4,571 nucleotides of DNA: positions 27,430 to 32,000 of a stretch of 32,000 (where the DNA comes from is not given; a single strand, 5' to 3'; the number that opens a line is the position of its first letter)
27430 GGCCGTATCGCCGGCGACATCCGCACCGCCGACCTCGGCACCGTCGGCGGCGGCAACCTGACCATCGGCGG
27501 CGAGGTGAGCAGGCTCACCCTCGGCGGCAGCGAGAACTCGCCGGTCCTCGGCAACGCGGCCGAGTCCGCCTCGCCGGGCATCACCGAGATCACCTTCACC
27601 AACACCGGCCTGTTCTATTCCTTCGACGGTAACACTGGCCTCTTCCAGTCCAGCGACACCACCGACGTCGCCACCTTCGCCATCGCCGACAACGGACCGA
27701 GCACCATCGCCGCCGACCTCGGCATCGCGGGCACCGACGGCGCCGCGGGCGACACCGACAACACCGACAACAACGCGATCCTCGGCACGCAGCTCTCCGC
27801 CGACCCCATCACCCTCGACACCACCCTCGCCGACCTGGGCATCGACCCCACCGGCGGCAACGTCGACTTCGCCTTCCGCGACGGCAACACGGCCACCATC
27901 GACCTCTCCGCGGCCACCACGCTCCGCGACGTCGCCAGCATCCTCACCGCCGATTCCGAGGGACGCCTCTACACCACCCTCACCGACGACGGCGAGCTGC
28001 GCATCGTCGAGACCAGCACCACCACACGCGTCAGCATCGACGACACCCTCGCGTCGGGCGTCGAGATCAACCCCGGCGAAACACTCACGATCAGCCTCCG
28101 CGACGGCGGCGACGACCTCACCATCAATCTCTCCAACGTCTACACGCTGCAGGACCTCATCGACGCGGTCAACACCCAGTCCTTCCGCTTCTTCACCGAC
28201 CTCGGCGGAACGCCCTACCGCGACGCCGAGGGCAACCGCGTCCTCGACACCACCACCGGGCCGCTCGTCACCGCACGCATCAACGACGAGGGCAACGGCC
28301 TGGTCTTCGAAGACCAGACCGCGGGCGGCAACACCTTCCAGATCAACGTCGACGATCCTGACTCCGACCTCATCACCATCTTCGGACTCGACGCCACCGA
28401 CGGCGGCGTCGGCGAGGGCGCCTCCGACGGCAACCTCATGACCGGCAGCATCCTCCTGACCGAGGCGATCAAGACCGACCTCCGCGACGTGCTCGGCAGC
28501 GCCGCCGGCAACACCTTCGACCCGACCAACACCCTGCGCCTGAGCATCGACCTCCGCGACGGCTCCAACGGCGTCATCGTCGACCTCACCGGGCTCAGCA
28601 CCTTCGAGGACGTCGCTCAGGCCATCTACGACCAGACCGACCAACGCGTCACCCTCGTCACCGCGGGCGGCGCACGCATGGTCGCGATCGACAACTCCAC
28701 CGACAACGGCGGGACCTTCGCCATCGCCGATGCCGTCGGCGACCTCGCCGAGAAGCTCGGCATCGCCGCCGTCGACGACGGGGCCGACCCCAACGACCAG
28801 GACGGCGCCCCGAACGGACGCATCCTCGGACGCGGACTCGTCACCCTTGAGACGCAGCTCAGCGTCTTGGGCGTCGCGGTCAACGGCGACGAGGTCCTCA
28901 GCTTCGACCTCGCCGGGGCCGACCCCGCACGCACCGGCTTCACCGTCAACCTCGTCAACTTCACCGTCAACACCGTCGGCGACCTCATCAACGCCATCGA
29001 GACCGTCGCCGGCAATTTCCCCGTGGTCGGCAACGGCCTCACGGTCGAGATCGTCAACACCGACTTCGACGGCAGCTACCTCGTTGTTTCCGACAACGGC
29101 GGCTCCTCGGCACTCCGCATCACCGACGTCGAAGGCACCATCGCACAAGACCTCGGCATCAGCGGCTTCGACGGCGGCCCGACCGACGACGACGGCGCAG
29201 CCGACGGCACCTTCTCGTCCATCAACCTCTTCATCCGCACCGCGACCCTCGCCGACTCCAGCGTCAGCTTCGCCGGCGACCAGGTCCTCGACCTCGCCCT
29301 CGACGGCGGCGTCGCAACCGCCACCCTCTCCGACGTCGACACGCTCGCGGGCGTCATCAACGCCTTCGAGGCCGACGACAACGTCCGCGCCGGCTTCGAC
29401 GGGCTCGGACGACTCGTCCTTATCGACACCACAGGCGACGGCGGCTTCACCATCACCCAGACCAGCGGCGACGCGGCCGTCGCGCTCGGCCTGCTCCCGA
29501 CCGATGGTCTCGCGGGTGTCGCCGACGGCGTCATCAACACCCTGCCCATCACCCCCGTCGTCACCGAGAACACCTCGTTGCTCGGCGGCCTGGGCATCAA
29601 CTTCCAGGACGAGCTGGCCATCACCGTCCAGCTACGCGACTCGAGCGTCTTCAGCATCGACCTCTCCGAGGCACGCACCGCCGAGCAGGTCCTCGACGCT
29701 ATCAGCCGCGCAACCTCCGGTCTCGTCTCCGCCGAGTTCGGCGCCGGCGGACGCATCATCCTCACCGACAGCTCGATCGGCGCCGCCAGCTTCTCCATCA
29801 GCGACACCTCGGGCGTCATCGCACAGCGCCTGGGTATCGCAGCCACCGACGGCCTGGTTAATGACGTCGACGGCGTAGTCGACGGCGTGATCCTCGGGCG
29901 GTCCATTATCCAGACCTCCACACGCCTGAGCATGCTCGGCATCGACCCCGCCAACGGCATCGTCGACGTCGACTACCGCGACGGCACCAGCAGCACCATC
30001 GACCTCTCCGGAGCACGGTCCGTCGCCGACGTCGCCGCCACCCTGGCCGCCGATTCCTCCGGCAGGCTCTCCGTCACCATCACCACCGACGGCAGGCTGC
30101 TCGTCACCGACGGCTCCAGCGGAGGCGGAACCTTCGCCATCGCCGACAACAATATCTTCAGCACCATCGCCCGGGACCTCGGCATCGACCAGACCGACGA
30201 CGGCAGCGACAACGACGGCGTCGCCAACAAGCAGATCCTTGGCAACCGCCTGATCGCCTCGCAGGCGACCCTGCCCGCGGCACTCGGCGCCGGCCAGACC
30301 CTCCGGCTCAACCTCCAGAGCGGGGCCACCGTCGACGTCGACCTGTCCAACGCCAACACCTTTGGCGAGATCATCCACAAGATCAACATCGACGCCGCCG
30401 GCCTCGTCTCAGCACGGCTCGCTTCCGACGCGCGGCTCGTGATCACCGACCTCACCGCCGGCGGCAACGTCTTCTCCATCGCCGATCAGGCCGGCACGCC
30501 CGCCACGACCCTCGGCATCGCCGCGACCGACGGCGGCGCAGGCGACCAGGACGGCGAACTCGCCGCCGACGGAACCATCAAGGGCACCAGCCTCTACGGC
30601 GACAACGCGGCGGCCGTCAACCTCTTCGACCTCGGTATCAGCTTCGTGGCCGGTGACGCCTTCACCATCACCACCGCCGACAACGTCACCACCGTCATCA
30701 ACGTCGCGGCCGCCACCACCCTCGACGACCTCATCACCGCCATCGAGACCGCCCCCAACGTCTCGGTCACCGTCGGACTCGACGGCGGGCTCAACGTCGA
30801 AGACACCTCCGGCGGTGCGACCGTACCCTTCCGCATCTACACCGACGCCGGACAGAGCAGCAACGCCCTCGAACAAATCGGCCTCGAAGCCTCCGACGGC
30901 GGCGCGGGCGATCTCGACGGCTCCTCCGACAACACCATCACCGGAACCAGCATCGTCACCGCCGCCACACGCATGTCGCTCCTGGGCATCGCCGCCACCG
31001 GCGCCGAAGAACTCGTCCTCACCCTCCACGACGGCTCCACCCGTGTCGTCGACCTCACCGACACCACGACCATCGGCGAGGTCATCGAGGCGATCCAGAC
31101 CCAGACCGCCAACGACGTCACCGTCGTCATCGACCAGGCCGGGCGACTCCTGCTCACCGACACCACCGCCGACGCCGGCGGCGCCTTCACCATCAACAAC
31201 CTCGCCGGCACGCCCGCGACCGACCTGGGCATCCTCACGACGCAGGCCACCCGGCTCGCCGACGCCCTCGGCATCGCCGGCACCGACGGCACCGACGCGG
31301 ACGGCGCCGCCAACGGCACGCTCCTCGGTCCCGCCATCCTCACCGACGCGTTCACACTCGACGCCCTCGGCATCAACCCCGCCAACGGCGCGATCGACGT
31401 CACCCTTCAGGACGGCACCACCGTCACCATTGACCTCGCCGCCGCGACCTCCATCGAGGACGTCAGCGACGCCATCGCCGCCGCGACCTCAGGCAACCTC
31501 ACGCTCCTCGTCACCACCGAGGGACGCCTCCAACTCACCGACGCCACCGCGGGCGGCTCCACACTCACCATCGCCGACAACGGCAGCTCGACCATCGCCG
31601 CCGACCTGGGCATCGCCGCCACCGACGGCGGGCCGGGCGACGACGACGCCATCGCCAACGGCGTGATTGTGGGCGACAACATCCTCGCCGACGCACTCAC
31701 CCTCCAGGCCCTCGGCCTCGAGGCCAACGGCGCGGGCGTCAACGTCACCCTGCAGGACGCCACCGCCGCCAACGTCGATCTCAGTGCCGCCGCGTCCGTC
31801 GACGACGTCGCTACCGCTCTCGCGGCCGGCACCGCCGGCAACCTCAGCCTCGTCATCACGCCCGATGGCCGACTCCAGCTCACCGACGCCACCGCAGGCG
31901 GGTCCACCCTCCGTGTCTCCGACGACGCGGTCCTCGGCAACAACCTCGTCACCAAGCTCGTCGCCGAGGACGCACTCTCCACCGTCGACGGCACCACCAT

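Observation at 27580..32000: Tandem array of a ~115-aa beta-alpha-beta-like module that I cannot assign to a standard adhesin repeat family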

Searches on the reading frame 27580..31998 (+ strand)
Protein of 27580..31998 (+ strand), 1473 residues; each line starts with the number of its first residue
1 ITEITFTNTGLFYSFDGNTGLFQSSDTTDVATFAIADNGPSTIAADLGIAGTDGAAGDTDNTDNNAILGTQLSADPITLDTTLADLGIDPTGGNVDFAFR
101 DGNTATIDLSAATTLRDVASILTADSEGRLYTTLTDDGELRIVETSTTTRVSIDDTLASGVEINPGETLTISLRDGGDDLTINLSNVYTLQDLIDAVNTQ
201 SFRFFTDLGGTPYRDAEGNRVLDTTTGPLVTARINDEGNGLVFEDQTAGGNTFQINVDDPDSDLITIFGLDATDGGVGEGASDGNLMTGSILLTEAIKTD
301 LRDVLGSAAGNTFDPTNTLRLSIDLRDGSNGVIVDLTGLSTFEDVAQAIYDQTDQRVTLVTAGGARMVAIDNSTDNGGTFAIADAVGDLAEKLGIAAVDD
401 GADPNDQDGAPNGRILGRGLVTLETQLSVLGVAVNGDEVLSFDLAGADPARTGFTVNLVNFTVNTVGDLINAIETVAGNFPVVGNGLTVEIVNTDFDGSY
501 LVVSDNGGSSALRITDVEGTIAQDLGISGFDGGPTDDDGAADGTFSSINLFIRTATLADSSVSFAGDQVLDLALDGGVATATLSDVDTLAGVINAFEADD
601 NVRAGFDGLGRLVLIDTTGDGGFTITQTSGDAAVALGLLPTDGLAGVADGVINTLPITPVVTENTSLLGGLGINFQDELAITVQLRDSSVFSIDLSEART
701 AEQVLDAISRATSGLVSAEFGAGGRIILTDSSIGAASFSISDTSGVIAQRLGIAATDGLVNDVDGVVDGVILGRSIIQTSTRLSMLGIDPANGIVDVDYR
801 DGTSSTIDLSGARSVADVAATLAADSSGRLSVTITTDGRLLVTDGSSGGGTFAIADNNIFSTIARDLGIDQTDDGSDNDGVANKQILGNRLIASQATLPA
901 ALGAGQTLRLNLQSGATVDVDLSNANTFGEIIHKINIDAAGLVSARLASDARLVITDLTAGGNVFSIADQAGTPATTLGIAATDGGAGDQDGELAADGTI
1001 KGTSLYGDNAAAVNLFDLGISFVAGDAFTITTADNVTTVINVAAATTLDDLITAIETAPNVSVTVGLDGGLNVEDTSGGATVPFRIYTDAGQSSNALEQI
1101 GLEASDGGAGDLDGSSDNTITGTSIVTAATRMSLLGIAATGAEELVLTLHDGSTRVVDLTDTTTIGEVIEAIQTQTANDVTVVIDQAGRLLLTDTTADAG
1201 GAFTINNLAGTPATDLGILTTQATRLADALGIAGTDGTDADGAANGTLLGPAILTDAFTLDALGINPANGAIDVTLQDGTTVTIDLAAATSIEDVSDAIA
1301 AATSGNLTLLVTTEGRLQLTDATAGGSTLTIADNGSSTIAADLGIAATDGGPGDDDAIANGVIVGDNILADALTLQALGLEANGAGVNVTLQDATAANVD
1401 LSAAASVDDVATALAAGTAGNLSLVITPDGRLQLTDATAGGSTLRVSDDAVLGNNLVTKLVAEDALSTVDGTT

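Call 5: search_protein_families(library=pfam, proteins=[window:27580-31998:+], max_evalue=1)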
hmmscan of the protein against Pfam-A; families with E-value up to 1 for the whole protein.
window:27580-31998:+ (1473 aa): 2 families
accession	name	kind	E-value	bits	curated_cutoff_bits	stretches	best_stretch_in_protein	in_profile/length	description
PF21989.2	RA_2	-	6.5e-05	23.4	27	0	1272-1301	5-34/94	RA like domain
PF07196.18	Flagellin_IN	-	0.011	16.3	22.7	4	168-241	1-49/55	Flagellin hook IN motif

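Call 6: search_protein_families(library=ncbifam, proteins=[window:27580-31998:+], max_evalue=1)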
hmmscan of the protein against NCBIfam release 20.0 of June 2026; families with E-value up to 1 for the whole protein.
window:27580-31998:+ (1473 aa): 2 families
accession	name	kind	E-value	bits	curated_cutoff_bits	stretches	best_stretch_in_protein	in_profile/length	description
NF041766.1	choice_anch_U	domain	0.022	15.6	32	2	1344-1365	65-86/92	choice-of-anchor U domain-containing protein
NF009595.0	PRK13037.1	equivalog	0.066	12.8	396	0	1269-1300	183-214/226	superantigen-like protein SSL1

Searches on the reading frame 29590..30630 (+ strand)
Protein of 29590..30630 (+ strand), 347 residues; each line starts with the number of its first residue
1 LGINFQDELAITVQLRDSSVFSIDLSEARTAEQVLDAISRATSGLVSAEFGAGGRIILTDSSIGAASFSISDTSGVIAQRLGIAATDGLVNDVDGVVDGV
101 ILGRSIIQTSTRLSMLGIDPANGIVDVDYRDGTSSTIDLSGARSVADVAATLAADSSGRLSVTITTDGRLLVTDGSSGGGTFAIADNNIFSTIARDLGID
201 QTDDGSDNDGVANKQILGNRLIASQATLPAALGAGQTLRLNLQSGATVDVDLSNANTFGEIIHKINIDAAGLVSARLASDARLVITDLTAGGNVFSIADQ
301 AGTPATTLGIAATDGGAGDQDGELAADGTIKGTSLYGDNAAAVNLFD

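Call 15: find_homologous_proteins(query=window:29590-30630:+)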
Query window:29590-30630:+: 8000 candidates shared short words with the query, none scored E <= 0.001.

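Call 54: predict_structure(alignment_id=A3)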
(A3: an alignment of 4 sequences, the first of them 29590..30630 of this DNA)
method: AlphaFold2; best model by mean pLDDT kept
length: 347 residues; sequences in the alignment: 4
mean_pLDDT: 57.5   pTM: 0.40
mean pLDDT of the five models: 57.5, 57.5, 55.0, 52.7, 49.7
residues with pLDDT >= 90: 0; 70-90: 83; 50-70: 150; < 50: 114
segments of 3 or more residues with pLDDT < 50: 1-6, 51-54, 105-118, 166-169, 187-199, 201-211, 217-229, 279-281, 312-329, 332-347
pLDDT, mean of each block of 10 residues (from residue 1): 49 77 71 72 74 60 63 61 59 54 50 40 64 74 58 73 54 64 46 44 43 50 41 69 75 65 71 61 63 55 58 41 42 38 25
secondary structure, 60 per line:
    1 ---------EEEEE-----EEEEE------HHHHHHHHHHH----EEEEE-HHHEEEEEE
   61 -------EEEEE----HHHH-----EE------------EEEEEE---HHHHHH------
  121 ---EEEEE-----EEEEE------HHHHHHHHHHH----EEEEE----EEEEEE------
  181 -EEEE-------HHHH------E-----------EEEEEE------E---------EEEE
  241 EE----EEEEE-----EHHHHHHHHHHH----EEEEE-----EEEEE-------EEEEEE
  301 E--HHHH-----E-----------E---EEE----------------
elements in order: E10-14 E20-24 H31-41 E46-50 E55-60 E68-72 H77-80 E100-105 H109-114 E124-128 E134-138 H145-155 E160-164 E169-174 E182-185 H193-196 E215-220 E237-242 E247-251 H258-268 E273-277 E283-287 E295-301 H304-307 E329-331

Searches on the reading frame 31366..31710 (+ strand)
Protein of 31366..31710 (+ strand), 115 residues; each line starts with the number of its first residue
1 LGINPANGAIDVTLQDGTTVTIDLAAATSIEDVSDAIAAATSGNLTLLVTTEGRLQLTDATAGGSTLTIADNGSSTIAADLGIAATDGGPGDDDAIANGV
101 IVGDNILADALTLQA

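Call 70: search_protein_families(library=ncbifam, proteins=[window:31366-31710:+], max_evalue=10)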
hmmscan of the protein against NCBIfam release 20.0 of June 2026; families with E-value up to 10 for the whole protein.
window:31366-31710:+ (115 aa): 3 families
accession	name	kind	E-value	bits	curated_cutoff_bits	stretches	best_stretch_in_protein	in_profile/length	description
NF041766.1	choice_anch_U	domain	0.0046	17.8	32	1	81-103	64-86/92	choice-of-anchor U domain-containing protein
NF009400.1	PRK12765.1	equivalog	0.0061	15.1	448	1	5-47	128-171/596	flagellar filament capping protein FliD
NF009595.0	PRK13037.1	equivalog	0.076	12.6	396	1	7-39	183-215/226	superantigen-like protein SSL1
